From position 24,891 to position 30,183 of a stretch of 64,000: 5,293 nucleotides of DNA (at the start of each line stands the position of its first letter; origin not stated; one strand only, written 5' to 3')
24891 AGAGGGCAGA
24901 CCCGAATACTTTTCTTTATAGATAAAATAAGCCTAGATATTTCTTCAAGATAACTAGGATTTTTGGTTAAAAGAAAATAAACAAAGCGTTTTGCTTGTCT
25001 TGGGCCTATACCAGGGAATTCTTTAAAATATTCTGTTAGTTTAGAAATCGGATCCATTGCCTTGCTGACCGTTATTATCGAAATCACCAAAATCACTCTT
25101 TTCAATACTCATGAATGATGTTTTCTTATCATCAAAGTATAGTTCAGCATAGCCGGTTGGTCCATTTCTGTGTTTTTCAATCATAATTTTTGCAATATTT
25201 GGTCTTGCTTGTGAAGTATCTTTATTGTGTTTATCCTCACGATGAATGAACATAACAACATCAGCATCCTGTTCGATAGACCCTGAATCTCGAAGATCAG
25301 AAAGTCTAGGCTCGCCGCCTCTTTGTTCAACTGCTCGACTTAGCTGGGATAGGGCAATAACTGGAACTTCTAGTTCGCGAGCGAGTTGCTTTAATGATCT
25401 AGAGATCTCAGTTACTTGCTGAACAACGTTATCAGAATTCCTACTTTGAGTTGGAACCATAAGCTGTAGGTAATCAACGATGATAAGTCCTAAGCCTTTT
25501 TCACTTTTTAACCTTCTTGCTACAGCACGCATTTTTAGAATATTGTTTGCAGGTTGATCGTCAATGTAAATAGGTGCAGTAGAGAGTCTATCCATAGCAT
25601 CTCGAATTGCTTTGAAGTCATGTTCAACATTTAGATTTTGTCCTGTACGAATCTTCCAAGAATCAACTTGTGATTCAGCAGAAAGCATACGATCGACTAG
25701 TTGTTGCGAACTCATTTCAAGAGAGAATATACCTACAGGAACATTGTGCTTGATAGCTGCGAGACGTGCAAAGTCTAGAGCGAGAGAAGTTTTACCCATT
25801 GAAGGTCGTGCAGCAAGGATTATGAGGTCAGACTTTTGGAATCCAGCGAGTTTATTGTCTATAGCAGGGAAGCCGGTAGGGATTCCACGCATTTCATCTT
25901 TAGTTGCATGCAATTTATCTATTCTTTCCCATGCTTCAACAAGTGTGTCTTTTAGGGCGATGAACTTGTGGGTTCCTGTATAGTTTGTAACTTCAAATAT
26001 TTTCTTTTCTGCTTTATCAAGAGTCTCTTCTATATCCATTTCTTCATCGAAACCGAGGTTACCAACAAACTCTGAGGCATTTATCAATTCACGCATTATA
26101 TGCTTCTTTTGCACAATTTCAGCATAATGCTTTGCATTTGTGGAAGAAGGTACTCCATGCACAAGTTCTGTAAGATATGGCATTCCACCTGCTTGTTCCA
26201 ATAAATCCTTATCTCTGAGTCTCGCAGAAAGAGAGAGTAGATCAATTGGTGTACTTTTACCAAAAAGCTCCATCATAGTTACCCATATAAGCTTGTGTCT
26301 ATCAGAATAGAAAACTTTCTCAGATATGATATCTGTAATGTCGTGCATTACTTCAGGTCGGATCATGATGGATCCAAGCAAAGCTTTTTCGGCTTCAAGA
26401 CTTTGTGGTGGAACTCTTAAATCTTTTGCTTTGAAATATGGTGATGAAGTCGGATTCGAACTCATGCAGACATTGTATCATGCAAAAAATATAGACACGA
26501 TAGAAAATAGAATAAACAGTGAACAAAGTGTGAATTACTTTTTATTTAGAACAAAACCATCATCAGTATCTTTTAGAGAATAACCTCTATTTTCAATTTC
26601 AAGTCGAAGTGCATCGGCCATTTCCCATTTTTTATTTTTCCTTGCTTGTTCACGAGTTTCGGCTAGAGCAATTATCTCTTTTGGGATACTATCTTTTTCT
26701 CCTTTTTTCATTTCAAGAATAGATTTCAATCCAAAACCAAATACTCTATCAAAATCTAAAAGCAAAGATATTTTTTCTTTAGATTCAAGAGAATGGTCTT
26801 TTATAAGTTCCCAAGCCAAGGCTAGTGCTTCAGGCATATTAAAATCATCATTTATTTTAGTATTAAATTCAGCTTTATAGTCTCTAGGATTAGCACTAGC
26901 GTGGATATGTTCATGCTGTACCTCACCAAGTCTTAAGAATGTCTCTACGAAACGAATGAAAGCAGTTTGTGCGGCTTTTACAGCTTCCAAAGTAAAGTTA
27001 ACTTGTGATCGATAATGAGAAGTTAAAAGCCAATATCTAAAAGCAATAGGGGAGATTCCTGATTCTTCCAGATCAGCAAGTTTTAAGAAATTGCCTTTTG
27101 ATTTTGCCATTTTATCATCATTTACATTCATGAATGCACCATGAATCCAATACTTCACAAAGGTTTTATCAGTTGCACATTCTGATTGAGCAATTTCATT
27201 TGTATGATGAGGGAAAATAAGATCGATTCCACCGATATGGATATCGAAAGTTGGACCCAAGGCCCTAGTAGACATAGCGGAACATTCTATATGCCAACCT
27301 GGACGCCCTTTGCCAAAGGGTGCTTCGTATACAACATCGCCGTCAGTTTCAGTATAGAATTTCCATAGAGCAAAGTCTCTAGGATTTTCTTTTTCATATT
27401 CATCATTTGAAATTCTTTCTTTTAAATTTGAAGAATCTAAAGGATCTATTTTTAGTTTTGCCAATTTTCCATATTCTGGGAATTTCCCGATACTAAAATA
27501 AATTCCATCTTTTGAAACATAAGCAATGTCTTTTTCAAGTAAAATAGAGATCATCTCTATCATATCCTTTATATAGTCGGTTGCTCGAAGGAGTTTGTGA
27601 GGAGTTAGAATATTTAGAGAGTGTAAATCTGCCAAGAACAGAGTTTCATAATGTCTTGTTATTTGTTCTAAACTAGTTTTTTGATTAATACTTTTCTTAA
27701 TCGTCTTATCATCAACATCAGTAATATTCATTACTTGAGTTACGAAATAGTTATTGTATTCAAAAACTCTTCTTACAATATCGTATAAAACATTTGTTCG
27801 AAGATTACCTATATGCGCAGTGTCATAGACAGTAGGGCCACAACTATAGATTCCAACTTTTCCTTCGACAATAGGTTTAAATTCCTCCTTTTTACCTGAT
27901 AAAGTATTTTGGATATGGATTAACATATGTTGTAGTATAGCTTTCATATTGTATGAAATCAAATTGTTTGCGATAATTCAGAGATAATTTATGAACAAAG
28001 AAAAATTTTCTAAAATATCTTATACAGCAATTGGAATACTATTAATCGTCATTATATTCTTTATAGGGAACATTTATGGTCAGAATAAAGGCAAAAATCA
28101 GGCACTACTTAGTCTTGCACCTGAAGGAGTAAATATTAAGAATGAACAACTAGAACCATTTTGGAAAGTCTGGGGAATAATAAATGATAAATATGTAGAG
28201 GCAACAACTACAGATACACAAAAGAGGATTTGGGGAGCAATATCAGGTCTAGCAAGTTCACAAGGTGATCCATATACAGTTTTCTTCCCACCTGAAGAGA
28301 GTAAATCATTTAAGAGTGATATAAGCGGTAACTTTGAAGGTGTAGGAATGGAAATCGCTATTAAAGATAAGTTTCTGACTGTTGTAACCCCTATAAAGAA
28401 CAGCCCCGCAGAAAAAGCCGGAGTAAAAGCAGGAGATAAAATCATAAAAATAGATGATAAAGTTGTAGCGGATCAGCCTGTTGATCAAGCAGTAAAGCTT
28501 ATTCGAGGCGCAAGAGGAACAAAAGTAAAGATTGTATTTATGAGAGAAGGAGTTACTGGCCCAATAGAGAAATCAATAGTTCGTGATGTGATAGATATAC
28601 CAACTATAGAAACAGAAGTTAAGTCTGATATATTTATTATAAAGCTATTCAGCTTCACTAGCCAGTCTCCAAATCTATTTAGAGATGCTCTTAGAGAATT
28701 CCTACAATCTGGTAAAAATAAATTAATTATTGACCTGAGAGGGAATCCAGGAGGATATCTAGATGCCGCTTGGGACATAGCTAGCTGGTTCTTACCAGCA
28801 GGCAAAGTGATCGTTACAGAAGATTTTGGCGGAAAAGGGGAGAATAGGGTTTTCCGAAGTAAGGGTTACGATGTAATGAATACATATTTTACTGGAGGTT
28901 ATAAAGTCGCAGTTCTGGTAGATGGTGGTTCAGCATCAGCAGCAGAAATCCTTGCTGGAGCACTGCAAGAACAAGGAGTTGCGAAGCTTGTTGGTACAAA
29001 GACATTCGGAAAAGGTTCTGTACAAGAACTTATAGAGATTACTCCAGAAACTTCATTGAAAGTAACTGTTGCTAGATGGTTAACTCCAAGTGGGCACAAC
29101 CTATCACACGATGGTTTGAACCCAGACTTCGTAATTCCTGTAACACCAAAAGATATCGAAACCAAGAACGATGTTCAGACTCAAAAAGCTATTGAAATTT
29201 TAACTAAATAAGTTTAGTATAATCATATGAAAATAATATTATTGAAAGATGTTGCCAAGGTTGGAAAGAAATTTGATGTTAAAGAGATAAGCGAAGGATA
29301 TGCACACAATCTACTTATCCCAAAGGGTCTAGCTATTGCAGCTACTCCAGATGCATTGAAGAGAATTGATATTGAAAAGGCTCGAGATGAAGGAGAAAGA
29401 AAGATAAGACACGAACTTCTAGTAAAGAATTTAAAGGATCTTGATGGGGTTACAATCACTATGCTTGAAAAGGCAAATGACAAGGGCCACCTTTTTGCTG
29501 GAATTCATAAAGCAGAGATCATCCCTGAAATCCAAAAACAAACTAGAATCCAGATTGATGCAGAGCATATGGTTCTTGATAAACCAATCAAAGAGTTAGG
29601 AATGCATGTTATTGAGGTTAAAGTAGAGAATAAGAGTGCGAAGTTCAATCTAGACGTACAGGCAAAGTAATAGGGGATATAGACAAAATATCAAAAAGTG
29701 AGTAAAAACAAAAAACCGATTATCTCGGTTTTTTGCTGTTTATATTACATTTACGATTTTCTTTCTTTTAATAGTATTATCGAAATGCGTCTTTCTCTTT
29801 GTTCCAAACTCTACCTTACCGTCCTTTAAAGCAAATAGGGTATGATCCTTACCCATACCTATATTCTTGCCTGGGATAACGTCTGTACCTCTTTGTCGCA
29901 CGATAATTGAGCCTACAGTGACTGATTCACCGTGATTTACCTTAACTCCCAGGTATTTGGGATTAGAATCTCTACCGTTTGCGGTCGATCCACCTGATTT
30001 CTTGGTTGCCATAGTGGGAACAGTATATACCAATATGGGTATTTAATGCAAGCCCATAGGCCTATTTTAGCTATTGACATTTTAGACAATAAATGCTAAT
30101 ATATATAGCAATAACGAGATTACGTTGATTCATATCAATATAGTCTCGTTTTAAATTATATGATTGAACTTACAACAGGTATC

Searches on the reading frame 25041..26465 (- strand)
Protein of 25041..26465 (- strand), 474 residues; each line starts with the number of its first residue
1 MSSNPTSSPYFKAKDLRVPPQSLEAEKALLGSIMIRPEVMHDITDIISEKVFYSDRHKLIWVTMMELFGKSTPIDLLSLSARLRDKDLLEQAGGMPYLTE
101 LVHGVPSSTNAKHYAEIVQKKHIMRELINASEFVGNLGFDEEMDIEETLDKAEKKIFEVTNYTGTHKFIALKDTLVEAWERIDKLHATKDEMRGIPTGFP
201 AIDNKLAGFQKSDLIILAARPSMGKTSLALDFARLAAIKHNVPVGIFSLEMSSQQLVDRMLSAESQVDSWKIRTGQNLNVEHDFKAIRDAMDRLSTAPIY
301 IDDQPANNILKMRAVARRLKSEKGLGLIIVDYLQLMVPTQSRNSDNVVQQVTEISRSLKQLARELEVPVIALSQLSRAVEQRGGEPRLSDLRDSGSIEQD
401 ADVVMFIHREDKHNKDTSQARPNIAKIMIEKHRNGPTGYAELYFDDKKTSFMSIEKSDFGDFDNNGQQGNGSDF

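Call 61: search_protein_families(library=pfam, proteins=[window:25041-26465:-], max_evalue=0.00001)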
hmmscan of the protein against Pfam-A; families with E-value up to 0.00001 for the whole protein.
window:25041-26465:- (474 aa): 3 families
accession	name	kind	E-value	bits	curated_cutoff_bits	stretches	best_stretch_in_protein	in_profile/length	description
PF03796.21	DnaB_C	-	2.9e-100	335.3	27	1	194-452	1-254/255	DnaB-like helicase C terminal domain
PF00772.26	DnaB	-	3.3e-32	111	23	1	19-119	2-102/103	DnaB-like helicase N terminal domain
PF13481.12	AAA_25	-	5.3e-12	46.2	27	1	191-375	11-190/195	AAA domain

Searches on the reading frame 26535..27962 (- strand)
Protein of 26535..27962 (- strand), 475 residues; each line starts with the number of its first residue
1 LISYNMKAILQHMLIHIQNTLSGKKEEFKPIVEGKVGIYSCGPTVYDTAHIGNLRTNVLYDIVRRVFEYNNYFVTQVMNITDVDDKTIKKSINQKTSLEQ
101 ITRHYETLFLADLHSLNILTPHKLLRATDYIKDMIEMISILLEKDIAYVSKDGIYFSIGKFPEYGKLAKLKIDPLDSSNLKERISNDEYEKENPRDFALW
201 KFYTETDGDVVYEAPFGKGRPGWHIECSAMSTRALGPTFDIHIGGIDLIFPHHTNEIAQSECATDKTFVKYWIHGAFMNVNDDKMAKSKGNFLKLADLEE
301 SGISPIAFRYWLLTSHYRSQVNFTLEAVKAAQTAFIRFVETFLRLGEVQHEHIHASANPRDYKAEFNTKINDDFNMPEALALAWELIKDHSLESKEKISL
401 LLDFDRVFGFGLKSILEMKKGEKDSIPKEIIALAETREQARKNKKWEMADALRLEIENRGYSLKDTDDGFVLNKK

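Call 61: search_protein_families(library=pfam, proteins=[window:26535-27962:-], max_evalue=0.00001)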
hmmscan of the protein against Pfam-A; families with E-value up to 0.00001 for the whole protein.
window:26535-27962:- (475 aa): 3 families
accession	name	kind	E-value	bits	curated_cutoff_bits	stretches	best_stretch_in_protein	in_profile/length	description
PF01406.26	tRNA-synt_1e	-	1.4e-105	353.5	27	1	28-332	2-300/301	tRNA synthetases class I (C) catalytic domain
PF09334.17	tRNA-synt_1g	-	2.4e-07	30.3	20.1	0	249-328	292-371/391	tRNA synthetases class I (M)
PF23493.1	CysS_C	-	3.6e-06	27.4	23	1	426-468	4-46/51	Cysteinyl-tRNA ligase anticodon binding domain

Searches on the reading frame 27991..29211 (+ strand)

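Call 61: search_protein_families(library=pfam, proteins=[window:27991-29211:+], max_evalue=0.00001)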
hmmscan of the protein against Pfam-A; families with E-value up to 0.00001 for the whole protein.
window:27991-29211:+ (406 aa): 4 families
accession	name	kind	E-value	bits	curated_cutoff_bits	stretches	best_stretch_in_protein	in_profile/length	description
PF03572.23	Peptidase_S41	-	1.7e-44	151.7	24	1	214-381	2-164/165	Peptidase family S41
PF17820.7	PDZ_6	-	1.5e-12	47.5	27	1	131-183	2-52/54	PDZ domain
PF00595.29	PDZ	-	4.3e-10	40.3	23.2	1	116-182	10-79/81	PDZ domain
PF13180.12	PDZ_2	-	5e-09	36.8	27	1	126-189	11-73/80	PDZ domain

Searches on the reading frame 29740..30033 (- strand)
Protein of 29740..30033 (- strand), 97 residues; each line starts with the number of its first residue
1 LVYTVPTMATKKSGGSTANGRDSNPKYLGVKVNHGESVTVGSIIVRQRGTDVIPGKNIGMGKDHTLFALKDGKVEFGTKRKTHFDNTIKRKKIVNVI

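Call 79: search_protein_families(library=pfam, proteins=[window:29740-30033:-], max_evalue=0.01)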
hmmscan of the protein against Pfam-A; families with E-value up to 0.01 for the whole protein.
window:29740-30033:- (97 aa): 1 family
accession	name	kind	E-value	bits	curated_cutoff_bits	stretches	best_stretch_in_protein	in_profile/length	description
PF01016.24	Ribosomal_L27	-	1.3e-33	115.3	20.5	1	9-82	1-74/79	Ribosomal L27 protein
